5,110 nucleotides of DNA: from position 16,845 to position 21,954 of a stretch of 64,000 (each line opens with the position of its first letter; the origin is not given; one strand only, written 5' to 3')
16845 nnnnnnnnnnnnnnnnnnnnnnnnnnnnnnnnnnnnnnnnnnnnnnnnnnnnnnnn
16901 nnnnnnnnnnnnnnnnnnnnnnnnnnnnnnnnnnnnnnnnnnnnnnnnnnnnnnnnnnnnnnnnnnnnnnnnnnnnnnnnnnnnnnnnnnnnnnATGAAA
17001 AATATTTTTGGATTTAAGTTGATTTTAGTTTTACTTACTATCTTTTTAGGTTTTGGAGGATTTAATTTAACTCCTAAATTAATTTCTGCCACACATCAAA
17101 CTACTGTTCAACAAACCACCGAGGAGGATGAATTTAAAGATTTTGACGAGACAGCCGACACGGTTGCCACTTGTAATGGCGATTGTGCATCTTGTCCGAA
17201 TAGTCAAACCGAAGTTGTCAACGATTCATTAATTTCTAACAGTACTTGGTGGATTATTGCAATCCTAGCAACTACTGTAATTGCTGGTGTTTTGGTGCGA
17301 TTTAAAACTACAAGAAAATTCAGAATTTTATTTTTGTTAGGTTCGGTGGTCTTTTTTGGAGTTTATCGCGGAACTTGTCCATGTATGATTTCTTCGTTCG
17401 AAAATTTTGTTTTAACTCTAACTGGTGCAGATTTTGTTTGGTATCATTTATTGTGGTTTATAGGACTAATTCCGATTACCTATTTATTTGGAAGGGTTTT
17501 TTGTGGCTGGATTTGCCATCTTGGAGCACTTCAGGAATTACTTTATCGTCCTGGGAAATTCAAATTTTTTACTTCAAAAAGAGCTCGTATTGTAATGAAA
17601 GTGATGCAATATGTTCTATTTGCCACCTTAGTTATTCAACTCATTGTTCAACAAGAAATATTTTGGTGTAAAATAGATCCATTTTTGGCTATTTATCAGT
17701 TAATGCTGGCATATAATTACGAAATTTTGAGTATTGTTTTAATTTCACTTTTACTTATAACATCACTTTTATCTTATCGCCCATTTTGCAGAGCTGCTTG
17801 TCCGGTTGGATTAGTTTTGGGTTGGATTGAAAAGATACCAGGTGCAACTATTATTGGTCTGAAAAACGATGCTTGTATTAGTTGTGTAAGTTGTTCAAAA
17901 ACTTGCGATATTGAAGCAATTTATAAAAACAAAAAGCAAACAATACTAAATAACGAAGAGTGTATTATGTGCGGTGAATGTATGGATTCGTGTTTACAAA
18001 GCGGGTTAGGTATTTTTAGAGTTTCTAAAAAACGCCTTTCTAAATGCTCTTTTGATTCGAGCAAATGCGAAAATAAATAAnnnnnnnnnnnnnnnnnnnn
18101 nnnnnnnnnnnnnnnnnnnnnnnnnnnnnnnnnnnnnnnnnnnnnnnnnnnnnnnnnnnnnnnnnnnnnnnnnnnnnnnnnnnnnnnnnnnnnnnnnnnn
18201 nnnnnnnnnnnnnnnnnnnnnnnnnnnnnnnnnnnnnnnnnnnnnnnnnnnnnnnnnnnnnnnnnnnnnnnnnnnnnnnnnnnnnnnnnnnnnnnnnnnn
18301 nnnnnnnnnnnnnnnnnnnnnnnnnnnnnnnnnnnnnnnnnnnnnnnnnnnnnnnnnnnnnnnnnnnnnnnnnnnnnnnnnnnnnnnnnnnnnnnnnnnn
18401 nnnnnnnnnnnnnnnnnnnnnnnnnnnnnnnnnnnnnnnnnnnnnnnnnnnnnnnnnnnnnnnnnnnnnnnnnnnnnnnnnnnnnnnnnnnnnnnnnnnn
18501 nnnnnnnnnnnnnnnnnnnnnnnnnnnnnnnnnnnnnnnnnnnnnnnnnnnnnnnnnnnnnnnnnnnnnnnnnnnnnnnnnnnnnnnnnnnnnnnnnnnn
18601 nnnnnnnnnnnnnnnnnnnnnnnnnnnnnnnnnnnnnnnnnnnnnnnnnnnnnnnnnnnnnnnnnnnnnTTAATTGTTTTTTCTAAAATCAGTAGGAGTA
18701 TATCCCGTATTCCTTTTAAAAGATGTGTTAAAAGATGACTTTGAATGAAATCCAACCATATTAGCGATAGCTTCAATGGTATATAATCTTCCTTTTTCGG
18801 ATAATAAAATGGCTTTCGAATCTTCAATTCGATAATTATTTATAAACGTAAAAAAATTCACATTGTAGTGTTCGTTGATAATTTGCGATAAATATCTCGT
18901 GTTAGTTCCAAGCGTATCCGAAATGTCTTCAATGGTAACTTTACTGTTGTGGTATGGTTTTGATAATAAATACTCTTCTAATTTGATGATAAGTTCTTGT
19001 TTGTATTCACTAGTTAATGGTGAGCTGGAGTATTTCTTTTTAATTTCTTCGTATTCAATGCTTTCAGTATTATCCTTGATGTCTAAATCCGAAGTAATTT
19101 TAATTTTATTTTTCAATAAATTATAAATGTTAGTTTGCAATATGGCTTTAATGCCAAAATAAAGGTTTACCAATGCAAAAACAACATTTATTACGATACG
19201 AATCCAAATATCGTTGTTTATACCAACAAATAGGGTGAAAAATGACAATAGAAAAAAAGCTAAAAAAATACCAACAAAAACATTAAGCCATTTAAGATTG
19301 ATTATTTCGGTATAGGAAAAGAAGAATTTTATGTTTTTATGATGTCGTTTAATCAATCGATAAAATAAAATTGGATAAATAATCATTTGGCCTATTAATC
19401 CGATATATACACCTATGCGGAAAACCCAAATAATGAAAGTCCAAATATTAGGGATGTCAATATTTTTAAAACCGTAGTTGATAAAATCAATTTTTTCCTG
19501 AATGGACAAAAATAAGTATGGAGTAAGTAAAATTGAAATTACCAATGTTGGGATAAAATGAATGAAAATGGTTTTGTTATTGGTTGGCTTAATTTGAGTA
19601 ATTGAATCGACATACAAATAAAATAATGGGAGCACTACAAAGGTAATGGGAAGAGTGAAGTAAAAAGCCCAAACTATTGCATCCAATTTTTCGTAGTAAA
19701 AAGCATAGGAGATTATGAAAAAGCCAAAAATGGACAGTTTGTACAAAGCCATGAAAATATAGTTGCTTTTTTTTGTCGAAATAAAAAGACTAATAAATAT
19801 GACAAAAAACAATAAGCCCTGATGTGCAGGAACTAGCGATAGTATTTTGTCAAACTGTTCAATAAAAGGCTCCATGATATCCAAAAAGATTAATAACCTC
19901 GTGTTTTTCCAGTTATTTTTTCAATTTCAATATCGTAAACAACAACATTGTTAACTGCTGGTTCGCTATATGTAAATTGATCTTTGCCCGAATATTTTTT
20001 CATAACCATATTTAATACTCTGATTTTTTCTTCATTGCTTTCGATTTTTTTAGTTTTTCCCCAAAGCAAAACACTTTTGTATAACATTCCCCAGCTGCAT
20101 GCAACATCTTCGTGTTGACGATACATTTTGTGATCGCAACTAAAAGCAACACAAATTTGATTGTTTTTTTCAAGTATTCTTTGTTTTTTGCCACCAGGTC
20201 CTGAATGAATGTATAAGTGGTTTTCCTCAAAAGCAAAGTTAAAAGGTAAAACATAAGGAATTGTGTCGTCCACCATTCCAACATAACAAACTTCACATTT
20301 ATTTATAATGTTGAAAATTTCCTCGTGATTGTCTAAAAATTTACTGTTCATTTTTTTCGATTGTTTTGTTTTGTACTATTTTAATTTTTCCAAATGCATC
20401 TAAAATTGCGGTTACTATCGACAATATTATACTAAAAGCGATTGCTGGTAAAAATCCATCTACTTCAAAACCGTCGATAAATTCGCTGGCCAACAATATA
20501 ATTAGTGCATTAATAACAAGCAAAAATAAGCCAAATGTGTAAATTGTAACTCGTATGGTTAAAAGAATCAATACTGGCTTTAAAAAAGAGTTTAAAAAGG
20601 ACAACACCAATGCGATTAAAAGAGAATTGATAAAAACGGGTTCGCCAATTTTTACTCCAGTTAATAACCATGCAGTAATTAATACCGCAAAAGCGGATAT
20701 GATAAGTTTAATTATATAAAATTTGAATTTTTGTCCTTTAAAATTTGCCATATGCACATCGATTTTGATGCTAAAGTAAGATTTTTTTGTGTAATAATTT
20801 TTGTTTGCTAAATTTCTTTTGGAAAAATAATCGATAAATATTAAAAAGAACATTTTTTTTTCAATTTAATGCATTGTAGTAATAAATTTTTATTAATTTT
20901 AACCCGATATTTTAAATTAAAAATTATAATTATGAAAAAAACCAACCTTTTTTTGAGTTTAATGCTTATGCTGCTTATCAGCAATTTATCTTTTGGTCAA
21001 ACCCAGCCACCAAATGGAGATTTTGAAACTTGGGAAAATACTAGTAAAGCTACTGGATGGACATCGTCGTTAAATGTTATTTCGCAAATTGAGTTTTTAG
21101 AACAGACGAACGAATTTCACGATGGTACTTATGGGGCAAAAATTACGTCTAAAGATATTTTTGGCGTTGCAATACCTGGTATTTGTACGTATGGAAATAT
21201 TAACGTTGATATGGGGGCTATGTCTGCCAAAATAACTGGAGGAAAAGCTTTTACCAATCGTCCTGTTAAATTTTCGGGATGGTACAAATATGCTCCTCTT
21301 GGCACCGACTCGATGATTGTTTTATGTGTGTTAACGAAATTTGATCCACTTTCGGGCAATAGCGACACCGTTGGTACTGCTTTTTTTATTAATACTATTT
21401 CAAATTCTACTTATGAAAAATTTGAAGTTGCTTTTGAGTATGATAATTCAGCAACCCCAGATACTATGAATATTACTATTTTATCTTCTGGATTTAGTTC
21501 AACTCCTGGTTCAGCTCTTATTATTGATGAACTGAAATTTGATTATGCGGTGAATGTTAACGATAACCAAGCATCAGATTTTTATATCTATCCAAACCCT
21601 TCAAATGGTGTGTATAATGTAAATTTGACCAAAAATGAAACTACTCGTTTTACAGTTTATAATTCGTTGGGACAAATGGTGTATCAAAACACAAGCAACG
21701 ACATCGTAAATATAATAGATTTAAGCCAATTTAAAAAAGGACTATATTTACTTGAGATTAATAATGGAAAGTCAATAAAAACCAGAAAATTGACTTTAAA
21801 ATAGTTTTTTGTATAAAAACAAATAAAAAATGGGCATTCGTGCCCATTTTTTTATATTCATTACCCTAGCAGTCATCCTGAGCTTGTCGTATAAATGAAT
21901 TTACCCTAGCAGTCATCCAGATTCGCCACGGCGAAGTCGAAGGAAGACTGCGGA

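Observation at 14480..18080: Five-gene candidate envelope-spanning redox module: CXXCH lipoprotein, OM beta-barrel, T9SS-exported DUF2271-like protein, small secreted protein, NapH-like polyferredoxin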

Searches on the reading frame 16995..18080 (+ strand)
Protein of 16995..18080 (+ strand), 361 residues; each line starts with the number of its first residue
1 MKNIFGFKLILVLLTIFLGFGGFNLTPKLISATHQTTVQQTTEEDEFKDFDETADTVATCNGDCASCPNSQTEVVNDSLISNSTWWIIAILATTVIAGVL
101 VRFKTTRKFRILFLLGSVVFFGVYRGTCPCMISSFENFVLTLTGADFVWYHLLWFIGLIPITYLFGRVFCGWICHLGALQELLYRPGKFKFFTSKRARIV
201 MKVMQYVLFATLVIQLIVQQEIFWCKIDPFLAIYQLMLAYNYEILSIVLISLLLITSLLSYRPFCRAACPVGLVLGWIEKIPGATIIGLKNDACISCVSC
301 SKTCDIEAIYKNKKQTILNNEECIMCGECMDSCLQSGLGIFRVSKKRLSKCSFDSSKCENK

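Call 3: search_protein_families(library=pfam, proteins=[window:16995-18080:+], max_evalue=1)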
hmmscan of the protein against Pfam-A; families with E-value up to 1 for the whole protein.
window:16995-18080:+ (361 aa): 10 families
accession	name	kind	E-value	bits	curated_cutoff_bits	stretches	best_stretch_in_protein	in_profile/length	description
PF12801.12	Fer4_5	-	3.1e-14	53.1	22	2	152-191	6-45/48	4Fe-4S binding domain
PF13187.11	Fer4_9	-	4.2e-05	23.9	27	1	293-335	1-49/52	4Fe-4S dicluster domain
PF13237.11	Fer4_10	-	0.00011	22.5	25.5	1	289-333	4-52/53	4Fe-4S dicluster domain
PF03611.19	EIIC-GAT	-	0.00028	20.5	24.2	1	14-147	33-151/394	PTS system sugar-specific permease component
PF14697.11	Fer4_21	-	0.00039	20.9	35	2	290-333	4-51/59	4Fe-4S dicluster domain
PF12838.12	Fer4_7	-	0.00095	20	27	3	294-333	2-48/52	4Fe-4S dicluster domain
PF00037.32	Fer4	-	0.037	14.3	21.1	1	318-333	3-18/24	4Fe-4S binding domain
PF12800.12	Fer4_4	-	0.056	14.3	24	1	321-333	2-14/17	4Fe-4S binding domain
PF24696.1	UGSC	-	0.13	12.9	25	1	34-68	63-97/172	UGSC family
PF13183.11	Fer4_8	-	0.32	12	27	0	321-334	3-16/68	4Fe-4S dicluster domain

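Call 4: search_protein_families(library=ncbifam, proteins=[window:16995-18080:+], max_evalue=1)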
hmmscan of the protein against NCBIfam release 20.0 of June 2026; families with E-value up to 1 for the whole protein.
window:16995-18080:+ (361 aa): 58 families (the best 25 are shown)
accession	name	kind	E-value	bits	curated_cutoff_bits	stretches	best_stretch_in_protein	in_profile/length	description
TIGR02163.1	napH_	subfamily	6e-21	75.1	213.05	1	164-338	76-251/255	NapH/MauN family ferredoxin-type protein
NF007013.0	PRK09477.1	equivalog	5e-18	65.2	234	1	158-340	91-276/286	quinol dehydrogenase ferredoxin subunit NapH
NF046105.1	TransRegNosR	equivalog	2.7e-13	49.1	1000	1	90-329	414-661/680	transcriptional regulator NosR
NF058577.1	FdxA_fam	equivalog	6.3e-09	35.9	65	1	291-333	6-48/52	4Fe-4S ferredoxin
NF043069.1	T4HPD_activ_SAM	equivalog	1.2e-07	31.5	425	1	289-337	48-96/299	trans-4-hydroxy-L-proline dehydratase activase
NF040770.1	hetero_SS_HdrA2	exception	1e-06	27.2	1100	1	289-338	574-623/777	CoB-CoM heterodisulfide reductase HdrA2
NF007382.0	PRK09898.1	equivalog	1.3e-06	28.1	213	1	262-341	128-201/208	ferredoxin-like protein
NF004541.0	PRK05888.2-2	equivalog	3.9e-06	26.8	217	1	286-337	55-110/168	NADH-quinone oxidoreductase subunit NuoI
NF038196.1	ferrodoxin_EFR1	subfamily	1.1e-05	25.6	75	1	291-336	183-227/242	EFR1 family ferrodoxin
TIGR04395.1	cutC_activ_rSAM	equivalog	1.8e-05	24.2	360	1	289-341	51-106/309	choline TMA-lyase-activating enzyme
NF040864.1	HgcB_ferredoxin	equivalog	2.1e-05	24.3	99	1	287-336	9-59/93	mercury methylation ferredoxin HgcB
TIGR02494.1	PFLE_PFLC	subfamily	6.1e-05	22.4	174.35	1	288-340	44-99/293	glycyl-radical enzyme activating protein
TIGR04105.1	FeFe_hydrog_B1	subfamily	8e-05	21.5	450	1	292-333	111-154/462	monomeric [FeFe] hydrogenase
TIGR03224.1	benzo_boxA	equivalog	0.00012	21.2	459.2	1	292-343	10-61/411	benzoyl-CoA 2,3-epoxidase subunit BoxA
TIGR02912.1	sulfite_red_C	equivalog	0.00012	21.2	324.1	1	283-335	160-215/314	sulfite reductase subunit C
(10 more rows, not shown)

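Call 68: search_solved_structures(query=window:16995-18077:+, max_evalue=0.01)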
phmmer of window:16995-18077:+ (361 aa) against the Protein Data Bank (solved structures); distinct sequences matched with E-value up to 0.01: 19.
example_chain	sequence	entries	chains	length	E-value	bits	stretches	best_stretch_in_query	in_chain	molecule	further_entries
9eri_B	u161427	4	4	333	1.4e-05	27.7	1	269-339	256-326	Na(+)-translocating ferredoxin:NAD(+) oxidoreductase complex subunit B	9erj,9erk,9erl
9g03_E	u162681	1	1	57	3.3e-05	26.5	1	292-333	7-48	Ferredoxin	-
1fca_A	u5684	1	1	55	5.1e-05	25.9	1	291-333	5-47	FERREDOXIN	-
7qv7_D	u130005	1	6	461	0.00019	24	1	285-334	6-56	Hydrogen dependent carbon dioxide reductase subunit HydA2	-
1fdn_A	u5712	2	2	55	0.00024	23.7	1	291-333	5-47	FERREDOXIN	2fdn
9mqx_B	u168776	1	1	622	0.00044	22.8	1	289-339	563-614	NADH:ubiquinone oxidoreductase, NADH-binding (51 kD) subunit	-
6cz7_B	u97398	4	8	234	0.00093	21.7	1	298-336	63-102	4Fe-4S ferredoxin, iron-sulfur binding domain protein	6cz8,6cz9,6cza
7zc6_B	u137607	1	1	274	0.0013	21.3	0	291-353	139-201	RnfB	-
1h98_A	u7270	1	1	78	0.0015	21.1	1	297-335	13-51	FERREDOXIN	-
1clf_A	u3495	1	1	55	0.0018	20.8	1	292-333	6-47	FERREDOXIN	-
8ahx_B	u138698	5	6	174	0.0055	19.2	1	285-336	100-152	Ion-translocating oxidoreductase complex subunit B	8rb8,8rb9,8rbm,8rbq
8a6t_B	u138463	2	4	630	0.0062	19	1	292-336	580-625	Electron bifurcating hydrogenase subunit HydB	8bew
9r9v_A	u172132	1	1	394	0.0076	18.7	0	291-337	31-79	Periplasmic [Fe] hydrogenase large subunit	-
8bj7_A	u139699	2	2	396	0.0076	18.7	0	291-337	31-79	Periplasmic [Fe] hydrogenase large subunit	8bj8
6sg2_AAA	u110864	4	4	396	0.0077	18.7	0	291-337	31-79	Periplasmic [Fe] hydrogenase large subunit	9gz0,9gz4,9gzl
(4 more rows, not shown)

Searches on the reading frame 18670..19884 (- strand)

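Call 99: search_protein_families(library=pfam, proteins=[window:18670-19884:-], max_evalue=0.001)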
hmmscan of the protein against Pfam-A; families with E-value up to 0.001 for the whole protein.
window:18670-19884:- (404 aa): 2 families
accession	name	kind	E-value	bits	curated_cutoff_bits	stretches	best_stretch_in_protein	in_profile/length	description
PF12833.13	HTH_18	-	2.8e-17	63.2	33.6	1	322-402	2-79/80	Helix-turn-helix domain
PF00165.29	HTH_AraC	-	6.9e-13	48.8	26.6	1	369-402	10-42/42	Bacterial regulatory helix-turn-helix proteins, AraC family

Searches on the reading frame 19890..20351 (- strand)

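Call 99: search_protein_families(library=pfam, proteins=[window:19890-20351:-], max_evalue=0.001)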
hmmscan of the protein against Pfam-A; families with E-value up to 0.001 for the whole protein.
window:19890-20351:- (153 aa): 2 families
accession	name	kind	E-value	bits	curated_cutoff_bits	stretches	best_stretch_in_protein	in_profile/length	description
PF12900.13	Pyridox_ox_2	-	4.1e-21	75.9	27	1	9-149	2-139/140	Pyridoxamine 5'-phosphate oxidase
PF01243.27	PNPOx_N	-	2.1e-09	38.2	28.1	1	10-147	3-117/120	Pyridoxamine 5'-phosphate oxidase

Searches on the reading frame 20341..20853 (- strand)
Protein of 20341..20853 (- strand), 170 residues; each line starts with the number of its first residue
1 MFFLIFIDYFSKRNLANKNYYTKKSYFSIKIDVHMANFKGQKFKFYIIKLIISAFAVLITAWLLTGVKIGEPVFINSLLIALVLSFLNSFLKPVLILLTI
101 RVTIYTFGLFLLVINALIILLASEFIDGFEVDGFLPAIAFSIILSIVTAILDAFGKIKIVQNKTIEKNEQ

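Call 99: search_protein_families(library=pfam, proteins=[window:20341-20853:-], max_evalue=0.001)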
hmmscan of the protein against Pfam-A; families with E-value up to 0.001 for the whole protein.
window:20341-20853:- (170 aa): 1 family
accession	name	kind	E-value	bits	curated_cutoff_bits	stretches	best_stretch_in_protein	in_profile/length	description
PF04020.18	Phage_holin_4_2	-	1.2e-26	93.8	28.8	1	46-150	3-105/105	Mycobacterial 4 TMS phage holin, superfamily IV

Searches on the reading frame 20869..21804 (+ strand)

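Call 99: search_protein_families(library=pfam, proteins=[window:20869-21804:+], max_evalue=0.001)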
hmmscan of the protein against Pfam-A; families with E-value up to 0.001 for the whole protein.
window:20869-21804:+ (311 aa): 2 families
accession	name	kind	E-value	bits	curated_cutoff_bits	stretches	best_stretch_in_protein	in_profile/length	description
PF18962.6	Por_Secre_tail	-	1.3e-13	51.4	27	1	240-308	1-73/75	Secretion system C-terminal sorting domain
PF13201.12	PCMD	-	4.2e-07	30.4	28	1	64-223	30-232/234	Putative carbohydrate metabolism domain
